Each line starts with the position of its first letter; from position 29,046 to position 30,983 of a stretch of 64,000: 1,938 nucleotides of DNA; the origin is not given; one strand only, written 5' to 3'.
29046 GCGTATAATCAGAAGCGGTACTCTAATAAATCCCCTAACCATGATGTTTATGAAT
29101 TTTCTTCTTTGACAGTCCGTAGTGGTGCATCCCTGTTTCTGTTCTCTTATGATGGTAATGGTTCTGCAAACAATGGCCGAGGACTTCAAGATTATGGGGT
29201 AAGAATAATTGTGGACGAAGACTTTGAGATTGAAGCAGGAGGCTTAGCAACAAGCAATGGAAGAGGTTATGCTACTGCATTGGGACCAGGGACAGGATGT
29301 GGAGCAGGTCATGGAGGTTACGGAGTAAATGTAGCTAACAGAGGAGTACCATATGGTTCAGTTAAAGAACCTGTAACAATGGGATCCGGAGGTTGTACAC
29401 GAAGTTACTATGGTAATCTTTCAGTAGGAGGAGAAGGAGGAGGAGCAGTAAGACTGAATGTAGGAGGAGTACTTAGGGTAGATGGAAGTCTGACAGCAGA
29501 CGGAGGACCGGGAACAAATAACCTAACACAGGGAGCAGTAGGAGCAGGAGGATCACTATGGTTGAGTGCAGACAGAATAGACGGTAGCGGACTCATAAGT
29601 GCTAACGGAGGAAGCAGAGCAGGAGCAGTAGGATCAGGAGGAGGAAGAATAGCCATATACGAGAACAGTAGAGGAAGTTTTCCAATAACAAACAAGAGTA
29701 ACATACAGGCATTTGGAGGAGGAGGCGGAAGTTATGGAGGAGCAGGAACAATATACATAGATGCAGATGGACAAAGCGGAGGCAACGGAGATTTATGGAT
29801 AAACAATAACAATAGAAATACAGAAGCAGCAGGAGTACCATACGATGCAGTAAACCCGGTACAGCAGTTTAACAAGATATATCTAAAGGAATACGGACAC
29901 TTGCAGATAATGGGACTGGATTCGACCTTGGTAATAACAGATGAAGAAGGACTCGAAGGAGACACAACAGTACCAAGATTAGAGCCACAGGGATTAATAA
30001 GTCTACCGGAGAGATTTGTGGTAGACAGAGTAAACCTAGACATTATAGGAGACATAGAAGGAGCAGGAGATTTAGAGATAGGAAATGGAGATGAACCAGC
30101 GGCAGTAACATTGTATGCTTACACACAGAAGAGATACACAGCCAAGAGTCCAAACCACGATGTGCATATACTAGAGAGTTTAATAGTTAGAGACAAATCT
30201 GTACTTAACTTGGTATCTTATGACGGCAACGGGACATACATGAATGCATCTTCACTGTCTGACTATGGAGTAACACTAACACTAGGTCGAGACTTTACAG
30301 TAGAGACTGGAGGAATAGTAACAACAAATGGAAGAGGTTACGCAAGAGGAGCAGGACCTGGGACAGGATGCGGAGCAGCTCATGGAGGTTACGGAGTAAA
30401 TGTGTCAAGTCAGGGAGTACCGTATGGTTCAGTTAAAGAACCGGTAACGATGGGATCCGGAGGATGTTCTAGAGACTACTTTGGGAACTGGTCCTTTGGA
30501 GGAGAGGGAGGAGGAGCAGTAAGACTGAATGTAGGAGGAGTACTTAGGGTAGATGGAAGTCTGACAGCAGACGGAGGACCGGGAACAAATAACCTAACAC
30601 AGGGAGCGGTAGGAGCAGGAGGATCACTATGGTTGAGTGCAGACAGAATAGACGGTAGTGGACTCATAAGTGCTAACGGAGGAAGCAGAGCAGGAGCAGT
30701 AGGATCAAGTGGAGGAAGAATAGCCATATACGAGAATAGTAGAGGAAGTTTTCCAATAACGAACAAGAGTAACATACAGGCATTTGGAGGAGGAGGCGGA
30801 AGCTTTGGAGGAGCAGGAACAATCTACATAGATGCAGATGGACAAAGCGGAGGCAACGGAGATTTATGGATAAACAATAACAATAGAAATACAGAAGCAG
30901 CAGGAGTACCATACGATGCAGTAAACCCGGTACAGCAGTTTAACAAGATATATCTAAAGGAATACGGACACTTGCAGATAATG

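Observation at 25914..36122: Architecture of the giant protein: glycine-rich GGAI-type modules and a multi-TM C-terminus with carboxypeptidase-regulatory-like domains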

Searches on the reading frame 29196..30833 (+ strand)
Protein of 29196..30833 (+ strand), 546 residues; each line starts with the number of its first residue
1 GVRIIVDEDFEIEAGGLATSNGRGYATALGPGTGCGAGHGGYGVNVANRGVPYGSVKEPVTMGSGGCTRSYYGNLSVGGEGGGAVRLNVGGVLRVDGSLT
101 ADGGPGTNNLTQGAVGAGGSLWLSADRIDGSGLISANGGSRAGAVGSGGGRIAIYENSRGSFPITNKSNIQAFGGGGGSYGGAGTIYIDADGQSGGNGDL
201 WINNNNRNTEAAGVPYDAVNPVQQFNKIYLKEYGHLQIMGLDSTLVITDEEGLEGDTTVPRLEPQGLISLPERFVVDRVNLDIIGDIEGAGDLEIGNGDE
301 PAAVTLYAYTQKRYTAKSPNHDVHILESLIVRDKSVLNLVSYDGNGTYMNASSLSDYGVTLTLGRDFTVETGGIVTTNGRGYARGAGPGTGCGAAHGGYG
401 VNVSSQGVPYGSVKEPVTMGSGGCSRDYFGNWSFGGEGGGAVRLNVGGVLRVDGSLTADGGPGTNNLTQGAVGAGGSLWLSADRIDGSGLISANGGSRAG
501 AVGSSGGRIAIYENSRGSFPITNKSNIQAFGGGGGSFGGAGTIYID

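Call 30: predict_structure(alignment_id=A2)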
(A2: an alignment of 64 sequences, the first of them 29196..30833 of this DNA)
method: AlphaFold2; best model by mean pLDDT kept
length: 546 residues; sequences in the alignment: 64
mean_pLDDT: 78.1   pTM: 0.65
mean pLDDT of the five models: 78.1, 76.5, 75.8, 75.5, 72.7
residues with pLDDT >= 90: 218; 70-90: 171; 50-70: 93; < 50: 64
segments of 3 or more residues with pLDDT < 50: 193-195, 209-257, 312-320
pLDDT, mean of each block of 10 residues (from residue 1): 95 97 93 67 63 84 89 85 97 97 84 86 94 94 85 88 72 85 86 60 65 31 30 28 38 42 57 75 72 84 81 46 82 94 58 66 95 95 81 71 74 91 84 87 95 97 77 93 93 92 91 73 79 87 93
secondary structure, 60 per line:
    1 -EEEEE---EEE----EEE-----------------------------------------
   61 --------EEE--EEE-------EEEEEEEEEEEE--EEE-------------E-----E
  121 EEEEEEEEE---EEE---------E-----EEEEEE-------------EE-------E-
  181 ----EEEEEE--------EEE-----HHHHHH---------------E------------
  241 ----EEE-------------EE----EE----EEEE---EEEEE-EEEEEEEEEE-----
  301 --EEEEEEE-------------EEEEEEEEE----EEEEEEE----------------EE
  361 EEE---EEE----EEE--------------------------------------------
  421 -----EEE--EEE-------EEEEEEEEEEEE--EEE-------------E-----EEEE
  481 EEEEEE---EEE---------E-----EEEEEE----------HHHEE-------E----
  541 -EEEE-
elements in order: E2-6 E10-12 E17-19 E69-71 E74-76 E84-95 E98-100 E120-129 E133-135 E151-156 E185-190 E199-201 H207-212 E245-247 E273-276 E280-284 E286-295 E303-309 E323-331 E336-342 E359-363 E367-369 E374-376 E426-428 E431-433 E441-452 E455-457 E477-486 E490-492 E508-513 E542-545

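Call 34: fold_search(model_id=the predicted structure, library=pdb)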
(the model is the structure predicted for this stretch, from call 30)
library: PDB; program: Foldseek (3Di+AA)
matches with E <= 10: 33; with E <= 0.001: 0
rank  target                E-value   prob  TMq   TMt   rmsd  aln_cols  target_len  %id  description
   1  6n2b_B                3.1e-01  0.03  0.10  0.12  30.6       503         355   12  The Crystal Structure of Caldicellulosiruptor kristjanssonii Tapirin C-terminal domain (released 2018-12-19)
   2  3ak5_A                1.2e+00  0.04  0.16  0.11  16.4       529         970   10  Hemoglobin protease (Hbp) passenger missing domain-2 (released 2010-10-06)
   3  4pex_A                1.4e+00  0.04  0.15  0.15  21.5       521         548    9  Structure of the E502A variant of sacteLam55A from Streptomyces sp. SirexAA-E in complex with glucose (released 2015-03-18)
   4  6qi5_Q                1.9e+00  0.01  0.09  0.12  21.1       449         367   10  Near Atomic Structure of an Atadenovirus Shows a possible gene duplication event and Intergenera Variations in Cementi (released 2020-08-05)
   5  4e75_A                2.6e+00  0.01  0.08  0.11  14.6       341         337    9  Structure of LpxD from Acinetobacter baumannii at 2.85A resolution (P21 form) (released 2013-01-16)
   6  4pex_B                2.9e+00  0.01  0.11  0.11  21.6       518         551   10  Structure of the E502A variant of sacteLam55A from Streptomyces sp. SirexAA-E in complex with glucose (released 2015-03-18)
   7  8cpk_A                3.1e+00  0.01  0.13  0.17  18.4       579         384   11  Crystal structure of EtpA secretion domain from Enterotoxigenic Escherichia coli (released 2024-01-10)
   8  4peu                  3.2e+00  0.03  0.13  0.22  14.5       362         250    7  Structure of the polysaccharide lyase-like protein Cthe_2159 from C. thermocellum, native form with Calcium bound (released 2014-10-01)
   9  8axg_DDD              3.2e+00  0.03  0.07  0.07  12.5       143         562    9  Crystal structure of Fusobacterium nucleatum fusolisin protease (released 2023-09-13)
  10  4pew_A                3.4e+00  0.02  0.14  0.14  21.0       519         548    9  Structure of sacteLam55A from Streptomyces sp. SirexAA-E (released 2015-03-18)
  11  3nz2_B                3.4e+00  0.01  0.06  0.11  12.9       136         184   12  Crystal Structure of Hexapeptide-Repeat containing-Acetyltransferase VCA0836 Complexed with Acetyl Co Enzyme A from Vi (released 2010-08-04)
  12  6n2c_B                3.9e+00  0.04  0.14  0.17  15.2       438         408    8  The Crystal Structure of Caldicellulosiruptor hydrothermalis Tapirin C-terminal domain (released 2018-12-19)
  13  1vh4_B                4.3e+00  0.01  0.09  0.10  18.2       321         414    9  Crystal structure of a stabilizer of iron transporter (released 2003-12-30)
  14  4ihg_A                4.5e+00  0.01  0.10  0.13  15.6       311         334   10  Chasing Acyl Carrier Protein Through a Catalytic Cycle of Lipid A Production (released 2013-11-13)
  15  6ria_1                5.0e+00  0.07  0.08  0.37   9.4       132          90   11  Bactofilin from Thermus thermophilus, F105R mutant crystal structure (released 2019-07-17)
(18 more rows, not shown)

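Call 67: fold_search(model_id=the predicted structure, library=viral)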
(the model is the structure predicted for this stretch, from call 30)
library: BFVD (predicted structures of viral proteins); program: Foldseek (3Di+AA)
matches with E <= 10: 77; with E <= 0.001: 1
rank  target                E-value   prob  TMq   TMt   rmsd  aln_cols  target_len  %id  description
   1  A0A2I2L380            2.2e-04  1.00  0.24  0.26   7.5       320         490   17  Collagen-like protein [Orpheovirus IHUMI-LCC2]
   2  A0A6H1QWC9            1.2e-03  1.00  0.24  0.27   8.0       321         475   16  Uncharacterized protein (Fragment) [Ostreococcus mediterraneus virus 2]
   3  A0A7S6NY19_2          9.2e-03  0.87  0.19  0.11   9.8       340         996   16  PA14 domain-containing protein [Bathycoccus sp. RCC716 virus 1]
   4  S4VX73                1.2e-02  0.92  0.22  0.28   9.1       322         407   16  Collagen triple helix domain containing protein [Pandoravirus dulcis]
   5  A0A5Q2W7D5            2.0e-02  0.84  0.20  0.18  12.4       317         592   19  (no name in the UniProt tables at hand)
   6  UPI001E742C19         2.1e-02  0.41  0.17  0.21  14.8       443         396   12  (no name look-up for this kind of identifier)
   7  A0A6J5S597            4.4e-02  0.15  0.12  0.16  16.5       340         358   15  Uncharacterized protein [uncultured Caudovirales phage]
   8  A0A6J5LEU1            1.0e-01  0.08  0.14  0.09  25.7       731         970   10  Uncharacterized protein [uncultured Caudovirales phage]
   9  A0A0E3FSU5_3          3.2e-01  0.02  0.09  0.05  28.9       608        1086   13  Baseplate wedge initiator [Synechococcus phage ACG-2014f]
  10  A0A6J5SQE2            1.3e+00  0.05  0.17  0.20  20.5       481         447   13  Uncharacterized protein [uncultured Caudovirales phage]
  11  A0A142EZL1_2          1.8e+00  0.02  0.12  0.08  19.0       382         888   12  (no name in the UniProt tables at hand)
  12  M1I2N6                1.8e+00  0.01  0.07  0.05  31.3       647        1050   11  (no name in the UniProt tables at hand)
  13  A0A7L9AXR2            1.9e+00  0.02  0.14  0.11  14.4       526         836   10  Uncharacterized protein [Pyramimonas orientalis virus]
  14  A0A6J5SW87            2.0e+00  0.04  0.13  0.20  16.8       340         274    8  Uncharacterized protein [uncultured Caudovirales phage]
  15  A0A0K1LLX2            2.0e+00  0.02  0.13  0.11  20.2       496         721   13  Tail spike protein [Caulobacter phage Sansa]
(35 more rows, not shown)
